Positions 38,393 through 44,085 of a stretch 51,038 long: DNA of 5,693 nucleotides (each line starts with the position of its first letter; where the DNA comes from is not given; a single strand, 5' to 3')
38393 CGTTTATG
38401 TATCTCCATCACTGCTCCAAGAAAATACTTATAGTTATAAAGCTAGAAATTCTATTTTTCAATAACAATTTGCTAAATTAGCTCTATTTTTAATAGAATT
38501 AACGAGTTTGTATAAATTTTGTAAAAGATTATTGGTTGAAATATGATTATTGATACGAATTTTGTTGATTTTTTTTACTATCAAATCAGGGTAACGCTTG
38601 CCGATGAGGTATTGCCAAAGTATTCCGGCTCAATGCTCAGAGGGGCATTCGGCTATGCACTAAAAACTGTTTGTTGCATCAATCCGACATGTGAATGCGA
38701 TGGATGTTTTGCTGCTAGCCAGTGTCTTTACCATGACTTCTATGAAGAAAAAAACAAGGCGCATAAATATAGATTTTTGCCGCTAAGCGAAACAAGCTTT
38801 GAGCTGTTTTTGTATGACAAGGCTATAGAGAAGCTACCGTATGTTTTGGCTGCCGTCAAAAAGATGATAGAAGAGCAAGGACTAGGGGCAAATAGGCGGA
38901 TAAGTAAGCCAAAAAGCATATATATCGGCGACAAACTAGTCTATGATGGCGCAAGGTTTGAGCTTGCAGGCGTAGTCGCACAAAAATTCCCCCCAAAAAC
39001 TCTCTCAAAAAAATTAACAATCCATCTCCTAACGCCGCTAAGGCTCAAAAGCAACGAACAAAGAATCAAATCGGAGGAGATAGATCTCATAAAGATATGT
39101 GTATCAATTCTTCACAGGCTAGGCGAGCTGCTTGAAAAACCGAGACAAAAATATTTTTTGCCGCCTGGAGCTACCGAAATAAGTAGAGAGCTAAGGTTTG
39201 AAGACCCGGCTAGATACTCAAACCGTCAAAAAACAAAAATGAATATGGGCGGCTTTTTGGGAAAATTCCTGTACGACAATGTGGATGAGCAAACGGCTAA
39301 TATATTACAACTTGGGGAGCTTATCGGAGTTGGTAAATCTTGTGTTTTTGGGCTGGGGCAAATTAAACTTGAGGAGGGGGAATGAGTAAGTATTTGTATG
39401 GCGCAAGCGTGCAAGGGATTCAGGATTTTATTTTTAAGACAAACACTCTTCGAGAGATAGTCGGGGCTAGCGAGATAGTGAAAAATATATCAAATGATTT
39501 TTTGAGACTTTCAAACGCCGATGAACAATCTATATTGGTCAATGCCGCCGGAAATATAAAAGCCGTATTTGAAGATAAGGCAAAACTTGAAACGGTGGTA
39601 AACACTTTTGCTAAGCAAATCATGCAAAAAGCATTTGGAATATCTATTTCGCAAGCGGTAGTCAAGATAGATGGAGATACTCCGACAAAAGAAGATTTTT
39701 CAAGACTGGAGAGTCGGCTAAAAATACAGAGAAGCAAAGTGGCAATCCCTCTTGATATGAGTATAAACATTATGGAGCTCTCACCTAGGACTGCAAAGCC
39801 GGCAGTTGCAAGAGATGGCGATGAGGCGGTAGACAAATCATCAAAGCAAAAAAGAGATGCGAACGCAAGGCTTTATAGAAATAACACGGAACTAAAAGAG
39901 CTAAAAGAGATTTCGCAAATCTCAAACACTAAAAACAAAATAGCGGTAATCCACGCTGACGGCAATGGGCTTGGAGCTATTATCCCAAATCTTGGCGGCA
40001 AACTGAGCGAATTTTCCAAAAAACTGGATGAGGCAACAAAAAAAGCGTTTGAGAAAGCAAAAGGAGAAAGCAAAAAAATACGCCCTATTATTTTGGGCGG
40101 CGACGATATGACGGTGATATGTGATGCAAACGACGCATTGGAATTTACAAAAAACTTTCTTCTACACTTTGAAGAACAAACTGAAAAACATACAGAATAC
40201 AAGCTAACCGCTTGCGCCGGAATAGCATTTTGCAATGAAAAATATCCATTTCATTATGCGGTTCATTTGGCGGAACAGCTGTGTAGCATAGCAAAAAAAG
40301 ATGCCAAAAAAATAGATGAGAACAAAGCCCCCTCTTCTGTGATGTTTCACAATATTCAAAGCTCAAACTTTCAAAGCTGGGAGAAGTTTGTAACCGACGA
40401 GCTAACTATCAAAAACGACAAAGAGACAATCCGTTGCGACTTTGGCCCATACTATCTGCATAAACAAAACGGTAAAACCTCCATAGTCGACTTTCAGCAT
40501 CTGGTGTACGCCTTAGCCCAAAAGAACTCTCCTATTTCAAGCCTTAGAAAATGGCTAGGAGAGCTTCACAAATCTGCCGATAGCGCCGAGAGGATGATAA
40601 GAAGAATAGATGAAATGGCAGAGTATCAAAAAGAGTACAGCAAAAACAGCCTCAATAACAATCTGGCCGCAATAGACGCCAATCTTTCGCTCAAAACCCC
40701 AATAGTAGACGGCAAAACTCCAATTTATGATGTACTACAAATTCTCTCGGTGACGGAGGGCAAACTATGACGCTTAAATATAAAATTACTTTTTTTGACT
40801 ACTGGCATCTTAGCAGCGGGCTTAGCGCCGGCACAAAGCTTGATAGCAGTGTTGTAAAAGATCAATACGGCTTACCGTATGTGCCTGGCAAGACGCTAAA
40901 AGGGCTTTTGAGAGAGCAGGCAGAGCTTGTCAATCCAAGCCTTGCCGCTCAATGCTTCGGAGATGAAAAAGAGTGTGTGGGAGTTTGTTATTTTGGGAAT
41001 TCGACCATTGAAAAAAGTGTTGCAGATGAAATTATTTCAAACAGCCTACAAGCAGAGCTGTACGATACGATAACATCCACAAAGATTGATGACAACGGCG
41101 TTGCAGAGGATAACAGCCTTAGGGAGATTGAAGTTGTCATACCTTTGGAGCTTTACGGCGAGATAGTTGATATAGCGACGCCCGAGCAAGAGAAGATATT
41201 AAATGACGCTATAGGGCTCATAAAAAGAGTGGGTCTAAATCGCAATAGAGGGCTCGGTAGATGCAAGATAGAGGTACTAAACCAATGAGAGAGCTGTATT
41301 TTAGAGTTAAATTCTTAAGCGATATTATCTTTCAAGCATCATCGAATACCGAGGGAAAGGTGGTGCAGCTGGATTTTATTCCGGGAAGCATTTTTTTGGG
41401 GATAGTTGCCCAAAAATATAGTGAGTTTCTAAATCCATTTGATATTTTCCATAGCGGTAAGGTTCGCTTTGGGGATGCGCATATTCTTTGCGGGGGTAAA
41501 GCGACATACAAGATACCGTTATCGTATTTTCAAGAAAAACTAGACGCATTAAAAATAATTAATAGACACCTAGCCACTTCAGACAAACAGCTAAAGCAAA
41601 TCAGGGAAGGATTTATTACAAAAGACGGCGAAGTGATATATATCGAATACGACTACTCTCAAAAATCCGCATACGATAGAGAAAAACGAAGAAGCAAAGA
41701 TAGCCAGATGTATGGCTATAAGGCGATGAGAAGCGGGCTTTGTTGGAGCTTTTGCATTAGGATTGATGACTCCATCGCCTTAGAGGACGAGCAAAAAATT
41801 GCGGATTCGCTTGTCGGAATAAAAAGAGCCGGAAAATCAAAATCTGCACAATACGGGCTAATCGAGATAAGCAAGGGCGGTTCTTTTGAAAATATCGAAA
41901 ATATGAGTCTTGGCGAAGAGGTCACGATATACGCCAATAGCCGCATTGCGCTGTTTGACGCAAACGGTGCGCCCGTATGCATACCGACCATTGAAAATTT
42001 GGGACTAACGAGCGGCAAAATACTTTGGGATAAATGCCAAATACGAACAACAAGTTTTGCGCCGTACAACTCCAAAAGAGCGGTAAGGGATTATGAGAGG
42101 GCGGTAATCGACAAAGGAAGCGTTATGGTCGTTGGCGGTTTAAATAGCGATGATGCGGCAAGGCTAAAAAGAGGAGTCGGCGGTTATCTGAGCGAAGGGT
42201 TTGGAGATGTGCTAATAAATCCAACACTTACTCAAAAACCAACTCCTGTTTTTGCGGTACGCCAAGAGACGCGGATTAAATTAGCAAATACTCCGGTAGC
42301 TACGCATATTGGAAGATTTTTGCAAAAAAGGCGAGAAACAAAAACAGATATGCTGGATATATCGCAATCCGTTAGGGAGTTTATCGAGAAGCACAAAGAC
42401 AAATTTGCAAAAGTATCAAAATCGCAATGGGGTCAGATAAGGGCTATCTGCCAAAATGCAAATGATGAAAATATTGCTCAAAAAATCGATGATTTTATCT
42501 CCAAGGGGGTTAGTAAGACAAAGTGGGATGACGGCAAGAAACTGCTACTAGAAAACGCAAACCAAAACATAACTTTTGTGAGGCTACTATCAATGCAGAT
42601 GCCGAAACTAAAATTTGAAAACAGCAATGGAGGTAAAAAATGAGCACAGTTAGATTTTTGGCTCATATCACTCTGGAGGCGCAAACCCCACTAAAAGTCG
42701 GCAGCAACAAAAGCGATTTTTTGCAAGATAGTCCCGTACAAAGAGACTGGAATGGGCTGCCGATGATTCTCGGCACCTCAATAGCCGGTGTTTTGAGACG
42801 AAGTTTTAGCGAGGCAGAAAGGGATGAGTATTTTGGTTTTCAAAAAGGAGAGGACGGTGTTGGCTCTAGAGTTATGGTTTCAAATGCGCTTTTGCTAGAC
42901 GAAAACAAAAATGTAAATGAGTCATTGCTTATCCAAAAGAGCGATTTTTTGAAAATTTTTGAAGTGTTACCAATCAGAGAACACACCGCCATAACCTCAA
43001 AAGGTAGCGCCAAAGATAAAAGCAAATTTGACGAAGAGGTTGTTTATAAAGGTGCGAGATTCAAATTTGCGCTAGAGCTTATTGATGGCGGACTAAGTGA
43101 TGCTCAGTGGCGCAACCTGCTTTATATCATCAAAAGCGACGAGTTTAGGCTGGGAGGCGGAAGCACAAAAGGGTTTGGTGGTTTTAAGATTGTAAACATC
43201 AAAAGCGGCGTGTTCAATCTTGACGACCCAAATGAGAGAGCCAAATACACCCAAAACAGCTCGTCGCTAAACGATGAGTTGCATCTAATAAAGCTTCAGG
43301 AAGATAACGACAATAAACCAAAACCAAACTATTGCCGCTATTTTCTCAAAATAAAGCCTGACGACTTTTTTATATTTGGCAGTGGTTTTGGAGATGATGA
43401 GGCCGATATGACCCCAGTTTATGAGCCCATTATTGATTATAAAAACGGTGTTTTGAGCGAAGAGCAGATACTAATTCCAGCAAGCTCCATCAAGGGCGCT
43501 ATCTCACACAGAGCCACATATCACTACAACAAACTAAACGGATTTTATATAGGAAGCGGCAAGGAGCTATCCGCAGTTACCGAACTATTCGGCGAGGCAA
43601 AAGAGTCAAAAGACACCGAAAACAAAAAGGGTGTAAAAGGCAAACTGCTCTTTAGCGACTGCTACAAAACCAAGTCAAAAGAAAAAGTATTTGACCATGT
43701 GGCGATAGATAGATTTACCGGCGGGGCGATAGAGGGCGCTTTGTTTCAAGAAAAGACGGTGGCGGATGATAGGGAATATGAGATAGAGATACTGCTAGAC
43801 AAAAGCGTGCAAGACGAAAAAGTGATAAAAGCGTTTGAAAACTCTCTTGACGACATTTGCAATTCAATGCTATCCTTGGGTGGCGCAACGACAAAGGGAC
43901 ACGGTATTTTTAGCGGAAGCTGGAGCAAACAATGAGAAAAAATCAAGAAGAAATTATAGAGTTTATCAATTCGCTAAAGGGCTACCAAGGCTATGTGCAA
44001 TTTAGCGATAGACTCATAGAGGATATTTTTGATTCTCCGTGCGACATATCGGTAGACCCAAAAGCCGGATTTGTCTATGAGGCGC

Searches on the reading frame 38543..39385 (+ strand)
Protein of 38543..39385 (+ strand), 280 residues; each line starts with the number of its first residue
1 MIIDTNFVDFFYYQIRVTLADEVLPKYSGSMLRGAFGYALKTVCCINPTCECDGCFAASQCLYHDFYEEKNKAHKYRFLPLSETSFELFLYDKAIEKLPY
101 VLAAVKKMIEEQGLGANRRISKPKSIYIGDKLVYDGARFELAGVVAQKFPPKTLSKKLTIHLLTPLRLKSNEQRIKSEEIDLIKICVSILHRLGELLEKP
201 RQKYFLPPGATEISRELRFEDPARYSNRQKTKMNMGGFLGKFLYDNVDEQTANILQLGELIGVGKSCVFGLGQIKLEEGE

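Call 10: search_protein_families(library=pfam, proteins=[window:38543-39385:+], max_evalue=0.01)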
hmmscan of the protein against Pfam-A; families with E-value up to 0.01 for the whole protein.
window:38543-39385:+ (280 aa): 1 family
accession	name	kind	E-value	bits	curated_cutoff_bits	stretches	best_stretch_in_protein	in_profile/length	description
PF10040.14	CRISPR_Cas6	-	5.5e-12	46.7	25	1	160-274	1-89/89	CRISPR-associated endoribonuclease Cas6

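Call 39: search_protein_families(library=padloc, proteins=[window:38543-39385:+], max_evalue=0.001)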
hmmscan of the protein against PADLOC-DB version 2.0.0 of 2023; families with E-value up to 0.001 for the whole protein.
window:38543-39385:+ (280 aa): 8 families
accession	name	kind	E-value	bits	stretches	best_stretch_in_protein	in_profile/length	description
PDLC01477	Cas6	-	9.3e-50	167.8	1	13-277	8-295/296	"CAS-I,CAS-II,CAS-III,CAS-IV,CAS-V,CAS-VI; crRNAmaturation"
PDLC01496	Cas6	-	1.5e-36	124.3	1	20-277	15-279/281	"CAS-I,CAS-II,CAS-III,CAS-IV,CAS-V,CAS-VI; crRNAmaturation"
PDLC01650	Cas6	-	2e-13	49.3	1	160-272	1-102/102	"CAS-I,CAS-II,CAS-III,CAS-IV,CAS-V,CAS-VI; crRNAmaturation"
PDLC02098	Cas6_IIIa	-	1.4e-10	39.9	1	22-276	12-199/200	-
PDLC01373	Cas6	-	4e-10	37.8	1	15-276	12-287/289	"CAS-I,CAS-II,CAS-III,CAS-IV,CAS-V,CAS-VI; crRNAmaturation"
PDLC00956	Cas6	-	1e-09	37.2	1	137-275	64-200/200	CRISPR-associated endoribonuclease Cas6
PDLC01466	Cas6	-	2.5e-08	31.8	1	119-278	81-221/223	"CAS-I,CAS-II,CAS-III,CAS-IV,CAS-V,CAS-VI; crRNAmaturation"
PDLC01265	Cas6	-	7.4e-05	21.7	1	120-275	42-179/179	"CAS-I,CAS-II,CAS-III,CAS-IV,CAS-V,CAS-VI; crRNAmaturation"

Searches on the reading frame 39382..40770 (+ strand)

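Call 39: search_protein_families(library=padloc, proteins=[window:39382-40770:+], max_evalue=0.001)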
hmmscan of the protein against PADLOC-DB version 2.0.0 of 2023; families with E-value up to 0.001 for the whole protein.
window:39382-40770:+ (462 aa): 16 families
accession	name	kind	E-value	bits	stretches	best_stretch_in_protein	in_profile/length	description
PDLC02058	Cas10d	-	5.6e-166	550.8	1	3-459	2-437/441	-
PDLC01529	Cas10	-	9.4e-84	279.9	1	4-357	2-368/370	CAS-III; effector_LS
PDLC00919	Cas10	-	2.7e-82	275.1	1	1-359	1-414/414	Cas10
PDLC02057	Cas10d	-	3.7e-67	225.6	1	9-456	8-455/462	-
PDLC01444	Cas10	-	4.1e-20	70.1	1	150-347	354-531/605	CAS-III; effector_LS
PDLC01293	Cas10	-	2.1e-16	57.9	1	149-306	415-577/577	CAS-III; effector_LS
PDLC01292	Cas10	-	7.9e-14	49.9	1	132-308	234-382/387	CAS-III; effector_LS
PDLC01422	Cas10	-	2.3e-13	48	1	156-309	242-399/519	CAS-III; effector_LS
PDLC00916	Cas10a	-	9.6e-12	42.5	1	163-306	501-650/650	"CRISPR-associated protein Cas10/Csm1, subtype III-A/MTUBE"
PDLC02060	Cas10h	-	1.2e-10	38.4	0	232-257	320-345/576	-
PDLC01415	Cas10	-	1.5e-10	38.1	1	232-312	313-406/593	CAS-III; effector_LS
PDLC02054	Cas10b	-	7.9e-10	36.2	1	157-317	249-407/537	-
PDLC02055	Cas10b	-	1.3e-09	35.4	1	167-340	199-373/487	-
PDLC00917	Cas10b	-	6.6e-09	33.2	1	163-306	334-510/510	"CRISPR-associated protein Cas10/Cmr2, subtype III-B"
PDLC02051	Cas10b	-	6e-08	30.3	1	171-331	230-387/479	-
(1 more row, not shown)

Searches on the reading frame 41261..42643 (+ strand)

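Call 39: search_protein_families(library=padloc, proteins=[window:41261-42643:+], max_evalue=0.001)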
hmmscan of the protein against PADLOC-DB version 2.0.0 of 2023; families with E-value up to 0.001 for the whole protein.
window:41261-42643:+ (460 aa): 5 families
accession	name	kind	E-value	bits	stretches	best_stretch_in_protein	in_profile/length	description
PDLC02088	Cas5_IIId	-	1.1e-146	487.3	1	9-453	1-436/439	-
PDLC01423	Cas5_IIId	-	5.8e-73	244.1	1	9-409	1-420/482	CAS-III-D; effector_G5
PDLC02091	Cas5_IIId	-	2.6e-18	63.9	1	12-432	217-658/709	-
PDLC02090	Cas5_IIId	-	2.9e-15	54.5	1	9-415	1-423/499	-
PDLC02089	Cas5_IIId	-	6.2e-12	42.9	1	37-405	243-638/679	-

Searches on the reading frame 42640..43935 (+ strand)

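Call 39: search_protein_families(library=padloc, proteins=[window:42640-43935:+], max_evalue=0.001)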
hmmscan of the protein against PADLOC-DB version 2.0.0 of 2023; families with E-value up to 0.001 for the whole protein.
window:42640-43935:+ (431 aa): 31 families (the best 25 are shown)
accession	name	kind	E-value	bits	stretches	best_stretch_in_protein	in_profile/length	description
PDLC02107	Cas7_IIId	-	6.9e-162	537.2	1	2-430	2-421/426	-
PDLC02111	Cas7_IIId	-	3.3e-58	195.5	1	5-427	9-393/417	-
PDLC02112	Cas7_IIId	-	1.1e-35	121.1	1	5-426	9-404/434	-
PDLC02115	Cas7_IIId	-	4.9e-33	113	2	11-292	9-270/486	-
PDLC01442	Csm3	-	1.9e-25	87.9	2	251-423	25-177/208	"CAS-III-A,CAS-III-D; effector_G7"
PDLC01016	Csm3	-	3.7e-25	87.4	2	11-182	2-187/189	Csm3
PDLC01015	Csm3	-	8.5e-25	86.7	2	277-422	28-178/178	Csm3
PDLC01339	Csm3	-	1.9e-24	85.6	2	245-422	6-163/163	"CAS-III-A,CAS-III-D; effector_G7"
PDLC01296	Csm3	-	3.6e-22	77.3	2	262-423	25-183/192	"CAS-III-A,CAS-III-D; effector_G7"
PDLC01220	gRAMP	-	5.4e-17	58.7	2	333-423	695-789/1494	CAS-III-E; effector_UNK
PDLC01613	Csm3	-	5.8e-16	57.9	1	11-183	1-177/177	"CAS-III-A,CAS-III-D; effector_G7"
PDLC01295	Cmr4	-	6.5e-15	54.1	1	11-85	4-83/256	"CAS-III-B,CAS-III-C; effector_G7"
PDLC01441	Cmr4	-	8.2e-15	53.2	1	10-65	5-60/245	"CAS-III-B,CAS-III-C; effector_G7"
PDLC01297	Csm3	-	1.5e-14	52.4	2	253-422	22-181/198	"CAS-III-A,CAS-III-D; effector_G7"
PDLC01014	Csm3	-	2e-12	45.7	1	274-422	40-199/203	CRISPR type III-A/MTUBE-associated RAMP protein Csm3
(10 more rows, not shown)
